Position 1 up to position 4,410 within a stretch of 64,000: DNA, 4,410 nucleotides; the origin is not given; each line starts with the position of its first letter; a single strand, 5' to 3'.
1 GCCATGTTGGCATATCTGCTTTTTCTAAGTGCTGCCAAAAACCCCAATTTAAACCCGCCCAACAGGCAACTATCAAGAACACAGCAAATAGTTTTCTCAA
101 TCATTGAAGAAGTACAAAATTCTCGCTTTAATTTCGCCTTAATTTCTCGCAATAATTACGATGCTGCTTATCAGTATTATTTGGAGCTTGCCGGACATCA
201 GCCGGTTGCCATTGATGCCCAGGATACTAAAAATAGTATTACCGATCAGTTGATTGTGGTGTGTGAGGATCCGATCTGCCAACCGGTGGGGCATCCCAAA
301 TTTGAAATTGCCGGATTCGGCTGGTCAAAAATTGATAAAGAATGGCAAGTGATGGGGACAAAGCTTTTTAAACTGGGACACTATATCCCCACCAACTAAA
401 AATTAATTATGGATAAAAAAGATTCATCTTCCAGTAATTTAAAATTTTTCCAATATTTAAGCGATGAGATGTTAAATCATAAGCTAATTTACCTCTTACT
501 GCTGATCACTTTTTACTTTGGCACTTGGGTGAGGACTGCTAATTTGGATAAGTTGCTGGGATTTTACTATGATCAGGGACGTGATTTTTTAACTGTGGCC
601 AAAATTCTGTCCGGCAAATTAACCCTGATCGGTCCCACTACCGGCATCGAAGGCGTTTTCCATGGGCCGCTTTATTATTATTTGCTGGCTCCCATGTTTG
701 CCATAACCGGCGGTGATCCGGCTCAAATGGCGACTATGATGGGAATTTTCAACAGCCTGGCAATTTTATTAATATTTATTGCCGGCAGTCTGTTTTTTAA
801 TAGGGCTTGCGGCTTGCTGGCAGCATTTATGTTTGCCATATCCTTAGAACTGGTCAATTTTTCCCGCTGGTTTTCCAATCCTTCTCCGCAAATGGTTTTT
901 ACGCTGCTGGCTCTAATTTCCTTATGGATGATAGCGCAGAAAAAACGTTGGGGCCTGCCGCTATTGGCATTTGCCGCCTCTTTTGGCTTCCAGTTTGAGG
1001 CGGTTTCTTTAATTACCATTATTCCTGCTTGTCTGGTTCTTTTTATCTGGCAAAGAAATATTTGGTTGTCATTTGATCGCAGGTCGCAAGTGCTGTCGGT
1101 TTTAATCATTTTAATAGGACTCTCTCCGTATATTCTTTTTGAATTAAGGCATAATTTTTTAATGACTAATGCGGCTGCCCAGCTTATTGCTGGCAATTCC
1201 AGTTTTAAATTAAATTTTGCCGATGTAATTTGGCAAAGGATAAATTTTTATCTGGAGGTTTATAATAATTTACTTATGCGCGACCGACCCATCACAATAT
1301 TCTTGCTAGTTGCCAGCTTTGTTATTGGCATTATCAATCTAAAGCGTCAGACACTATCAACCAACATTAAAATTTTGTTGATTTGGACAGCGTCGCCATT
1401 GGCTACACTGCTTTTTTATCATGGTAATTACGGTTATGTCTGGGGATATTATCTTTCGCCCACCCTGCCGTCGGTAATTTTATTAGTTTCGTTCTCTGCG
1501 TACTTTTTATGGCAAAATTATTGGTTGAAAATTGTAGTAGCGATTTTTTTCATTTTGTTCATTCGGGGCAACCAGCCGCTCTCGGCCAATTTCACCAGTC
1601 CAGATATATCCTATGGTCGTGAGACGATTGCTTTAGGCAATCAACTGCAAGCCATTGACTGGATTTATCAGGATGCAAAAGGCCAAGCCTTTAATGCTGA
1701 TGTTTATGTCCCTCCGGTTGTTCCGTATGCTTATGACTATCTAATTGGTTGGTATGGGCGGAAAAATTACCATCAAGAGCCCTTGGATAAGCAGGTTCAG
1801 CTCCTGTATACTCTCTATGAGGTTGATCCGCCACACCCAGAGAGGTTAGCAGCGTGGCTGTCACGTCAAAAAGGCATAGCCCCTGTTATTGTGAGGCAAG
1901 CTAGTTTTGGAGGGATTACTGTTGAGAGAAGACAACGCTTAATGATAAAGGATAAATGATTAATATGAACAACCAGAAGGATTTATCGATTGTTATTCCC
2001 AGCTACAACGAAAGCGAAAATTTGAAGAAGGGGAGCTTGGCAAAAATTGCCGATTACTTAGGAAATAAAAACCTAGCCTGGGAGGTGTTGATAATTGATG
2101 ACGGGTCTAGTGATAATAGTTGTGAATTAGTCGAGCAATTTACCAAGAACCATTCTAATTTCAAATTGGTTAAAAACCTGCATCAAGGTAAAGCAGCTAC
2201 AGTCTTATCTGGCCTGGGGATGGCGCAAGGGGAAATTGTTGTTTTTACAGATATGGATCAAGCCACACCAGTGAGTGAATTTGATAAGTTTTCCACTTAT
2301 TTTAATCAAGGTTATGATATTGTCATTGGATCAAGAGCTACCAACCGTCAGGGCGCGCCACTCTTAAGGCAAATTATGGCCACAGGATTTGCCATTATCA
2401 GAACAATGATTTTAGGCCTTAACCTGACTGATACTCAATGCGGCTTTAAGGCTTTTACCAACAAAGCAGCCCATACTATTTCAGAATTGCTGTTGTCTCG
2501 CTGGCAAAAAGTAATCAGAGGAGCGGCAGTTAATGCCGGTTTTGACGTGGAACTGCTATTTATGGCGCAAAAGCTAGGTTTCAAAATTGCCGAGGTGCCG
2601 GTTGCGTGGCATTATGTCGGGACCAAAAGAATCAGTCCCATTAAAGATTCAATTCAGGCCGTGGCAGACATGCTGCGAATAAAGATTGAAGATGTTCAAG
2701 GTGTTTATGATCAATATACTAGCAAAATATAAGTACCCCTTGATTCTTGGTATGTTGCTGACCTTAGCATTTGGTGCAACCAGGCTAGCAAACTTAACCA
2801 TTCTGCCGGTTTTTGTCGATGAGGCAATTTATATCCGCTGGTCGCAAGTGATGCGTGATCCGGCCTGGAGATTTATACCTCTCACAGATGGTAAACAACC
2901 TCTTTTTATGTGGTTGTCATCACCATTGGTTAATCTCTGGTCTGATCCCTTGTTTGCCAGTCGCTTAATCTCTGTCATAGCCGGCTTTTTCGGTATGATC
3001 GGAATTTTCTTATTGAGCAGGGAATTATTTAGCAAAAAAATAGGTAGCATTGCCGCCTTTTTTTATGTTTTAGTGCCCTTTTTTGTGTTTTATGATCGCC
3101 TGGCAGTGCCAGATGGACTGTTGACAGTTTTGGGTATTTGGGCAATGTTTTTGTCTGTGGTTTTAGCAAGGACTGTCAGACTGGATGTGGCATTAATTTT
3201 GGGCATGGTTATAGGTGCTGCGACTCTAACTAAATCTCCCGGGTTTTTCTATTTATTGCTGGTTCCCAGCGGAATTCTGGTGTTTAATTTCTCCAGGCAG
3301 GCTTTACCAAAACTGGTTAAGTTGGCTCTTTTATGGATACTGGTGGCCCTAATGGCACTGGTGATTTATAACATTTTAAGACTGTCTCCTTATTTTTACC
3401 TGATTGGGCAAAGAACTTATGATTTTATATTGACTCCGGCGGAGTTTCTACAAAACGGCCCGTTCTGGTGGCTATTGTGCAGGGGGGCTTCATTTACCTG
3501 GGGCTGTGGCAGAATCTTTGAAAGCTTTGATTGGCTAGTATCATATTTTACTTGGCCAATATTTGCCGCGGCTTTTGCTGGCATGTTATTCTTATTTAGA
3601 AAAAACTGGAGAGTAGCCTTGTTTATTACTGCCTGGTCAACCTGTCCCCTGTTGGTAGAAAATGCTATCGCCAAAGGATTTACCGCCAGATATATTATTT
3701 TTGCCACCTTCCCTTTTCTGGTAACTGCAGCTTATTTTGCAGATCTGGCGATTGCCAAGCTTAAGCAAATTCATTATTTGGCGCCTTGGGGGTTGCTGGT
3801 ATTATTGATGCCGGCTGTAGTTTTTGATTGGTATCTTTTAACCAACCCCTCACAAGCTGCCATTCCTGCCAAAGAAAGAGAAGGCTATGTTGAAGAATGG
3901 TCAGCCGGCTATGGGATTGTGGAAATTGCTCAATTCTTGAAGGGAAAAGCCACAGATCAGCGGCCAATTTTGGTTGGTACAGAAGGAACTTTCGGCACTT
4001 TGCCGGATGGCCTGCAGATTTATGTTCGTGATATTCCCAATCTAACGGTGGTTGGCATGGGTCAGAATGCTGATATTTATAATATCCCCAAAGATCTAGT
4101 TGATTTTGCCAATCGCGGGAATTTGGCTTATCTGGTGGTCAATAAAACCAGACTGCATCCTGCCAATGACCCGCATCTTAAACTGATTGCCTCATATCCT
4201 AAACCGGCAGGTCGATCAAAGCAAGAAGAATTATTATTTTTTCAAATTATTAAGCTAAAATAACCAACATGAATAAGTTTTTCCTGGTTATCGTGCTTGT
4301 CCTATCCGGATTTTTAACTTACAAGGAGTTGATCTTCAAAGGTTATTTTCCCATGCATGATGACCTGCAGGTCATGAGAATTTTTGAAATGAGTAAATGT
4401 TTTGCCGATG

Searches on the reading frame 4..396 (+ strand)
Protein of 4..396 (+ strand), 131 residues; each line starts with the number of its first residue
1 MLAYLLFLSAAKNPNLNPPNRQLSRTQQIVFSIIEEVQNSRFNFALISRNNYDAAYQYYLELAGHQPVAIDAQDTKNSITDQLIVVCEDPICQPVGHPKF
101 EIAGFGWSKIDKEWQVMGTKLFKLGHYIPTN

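Call 49: search_protein_families(library=pfam, proteins=[window:4-396:+], max_evalue=0.001)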
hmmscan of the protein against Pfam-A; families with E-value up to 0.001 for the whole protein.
window:4-396:+ (131 aa): 0 families

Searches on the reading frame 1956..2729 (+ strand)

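Call 48: search_protein_families(library=pfam, proteins=[window:1956-2729:+], max_evalue=0.001)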
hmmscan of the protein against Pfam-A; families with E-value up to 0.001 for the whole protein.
window:1956-2729:+ (258 aa): 3 families
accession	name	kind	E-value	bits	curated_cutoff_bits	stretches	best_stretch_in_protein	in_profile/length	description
PF00535.33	Glycos_transf_2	-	2.6e-21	76.7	23.3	1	11-171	1-163/168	Glycosyl transferase family 2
PF13641.12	Glyco_tranf_2_3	-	1.2e-09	38.9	27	1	10-218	3-208/230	Glycosyltransferase like family 2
PF10111.15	Glyco_tranf_2_2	-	5.1e-06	26.6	27.3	1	11-112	1-102/276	Glycosyltransferase like family 2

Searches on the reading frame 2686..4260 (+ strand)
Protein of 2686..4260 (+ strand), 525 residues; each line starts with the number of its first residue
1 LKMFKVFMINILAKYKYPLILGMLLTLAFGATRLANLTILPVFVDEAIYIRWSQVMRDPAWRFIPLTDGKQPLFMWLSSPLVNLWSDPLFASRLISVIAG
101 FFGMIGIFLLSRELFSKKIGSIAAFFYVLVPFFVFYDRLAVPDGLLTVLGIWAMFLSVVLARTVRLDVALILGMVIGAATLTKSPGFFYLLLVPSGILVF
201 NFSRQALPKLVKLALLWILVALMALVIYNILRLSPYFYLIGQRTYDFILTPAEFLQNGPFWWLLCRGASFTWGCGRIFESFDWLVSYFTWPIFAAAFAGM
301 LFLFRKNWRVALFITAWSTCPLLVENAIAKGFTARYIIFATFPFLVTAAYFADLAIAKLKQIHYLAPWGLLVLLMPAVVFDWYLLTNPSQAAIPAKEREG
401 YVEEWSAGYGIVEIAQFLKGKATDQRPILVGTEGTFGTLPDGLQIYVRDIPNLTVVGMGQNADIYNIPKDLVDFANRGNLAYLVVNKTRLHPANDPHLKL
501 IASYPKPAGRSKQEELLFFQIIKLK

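Call 48: search_protein_families(library=pfam, proteins=[window:2686-4260:+], max_evalue=0.001)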
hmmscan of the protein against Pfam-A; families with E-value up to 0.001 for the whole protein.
window:2686-4260:+ (525 aa): 1 family
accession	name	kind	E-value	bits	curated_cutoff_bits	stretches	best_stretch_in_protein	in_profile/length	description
PF13231.12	PMT_2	-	7.8e-13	49.4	26.1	1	72-225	4-151/160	Dolichyl-phosphate-mannose-protein mannosyltransferase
